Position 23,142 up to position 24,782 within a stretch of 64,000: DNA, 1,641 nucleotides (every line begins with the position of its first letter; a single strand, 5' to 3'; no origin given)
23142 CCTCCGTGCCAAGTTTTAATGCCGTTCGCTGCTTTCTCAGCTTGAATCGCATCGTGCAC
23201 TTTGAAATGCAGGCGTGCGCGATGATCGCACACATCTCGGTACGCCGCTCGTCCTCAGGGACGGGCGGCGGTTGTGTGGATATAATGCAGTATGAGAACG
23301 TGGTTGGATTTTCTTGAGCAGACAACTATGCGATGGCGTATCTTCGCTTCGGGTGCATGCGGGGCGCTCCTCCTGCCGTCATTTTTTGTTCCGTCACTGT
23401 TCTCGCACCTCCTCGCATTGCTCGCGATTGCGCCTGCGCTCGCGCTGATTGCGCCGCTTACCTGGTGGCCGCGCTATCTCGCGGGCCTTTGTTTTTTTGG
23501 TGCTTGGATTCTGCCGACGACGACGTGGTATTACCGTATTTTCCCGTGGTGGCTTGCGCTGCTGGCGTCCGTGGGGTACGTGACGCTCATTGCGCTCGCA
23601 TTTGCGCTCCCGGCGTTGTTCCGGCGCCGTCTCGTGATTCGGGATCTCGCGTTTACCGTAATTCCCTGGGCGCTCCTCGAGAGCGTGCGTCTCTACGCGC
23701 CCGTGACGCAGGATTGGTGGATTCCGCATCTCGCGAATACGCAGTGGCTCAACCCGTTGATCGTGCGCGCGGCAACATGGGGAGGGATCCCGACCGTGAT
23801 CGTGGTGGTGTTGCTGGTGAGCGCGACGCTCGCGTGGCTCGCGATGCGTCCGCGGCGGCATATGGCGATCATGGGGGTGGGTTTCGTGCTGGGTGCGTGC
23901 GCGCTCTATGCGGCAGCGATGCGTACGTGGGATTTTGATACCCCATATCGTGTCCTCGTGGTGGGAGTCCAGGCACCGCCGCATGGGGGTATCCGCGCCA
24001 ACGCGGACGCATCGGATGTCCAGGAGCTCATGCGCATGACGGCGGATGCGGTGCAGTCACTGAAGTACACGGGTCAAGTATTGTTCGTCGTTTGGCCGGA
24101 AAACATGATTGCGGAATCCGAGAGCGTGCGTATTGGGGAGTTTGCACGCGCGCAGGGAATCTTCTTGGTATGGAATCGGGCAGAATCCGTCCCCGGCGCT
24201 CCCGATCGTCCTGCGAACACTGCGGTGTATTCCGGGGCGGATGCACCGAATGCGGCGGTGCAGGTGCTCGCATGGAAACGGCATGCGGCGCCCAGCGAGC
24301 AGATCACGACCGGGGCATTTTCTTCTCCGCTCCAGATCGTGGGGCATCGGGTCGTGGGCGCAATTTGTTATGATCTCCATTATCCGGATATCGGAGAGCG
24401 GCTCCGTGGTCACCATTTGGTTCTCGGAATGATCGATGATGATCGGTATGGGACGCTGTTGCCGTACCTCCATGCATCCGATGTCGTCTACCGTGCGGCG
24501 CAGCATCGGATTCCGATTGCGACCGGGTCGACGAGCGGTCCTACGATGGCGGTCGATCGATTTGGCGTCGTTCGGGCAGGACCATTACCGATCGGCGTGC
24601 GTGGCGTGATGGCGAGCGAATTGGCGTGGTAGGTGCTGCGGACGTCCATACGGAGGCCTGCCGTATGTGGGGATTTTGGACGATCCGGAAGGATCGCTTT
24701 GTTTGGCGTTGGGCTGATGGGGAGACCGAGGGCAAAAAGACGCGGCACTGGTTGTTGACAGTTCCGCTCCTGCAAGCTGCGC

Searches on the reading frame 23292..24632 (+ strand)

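Call 68: search_protein_families(library=pfam, proteins=[window:23292-24632:+], max_evalue=0.001)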
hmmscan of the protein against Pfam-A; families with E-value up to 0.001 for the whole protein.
window:23292-24632:+ (446 aa): 1 family
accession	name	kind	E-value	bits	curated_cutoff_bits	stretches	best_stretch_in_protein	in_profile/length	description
PF20154.4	LNT_N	-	2e-07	31.7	27.1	1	33-178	9-158/159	Apolipoprotein N-acyltransferase N-terminal domain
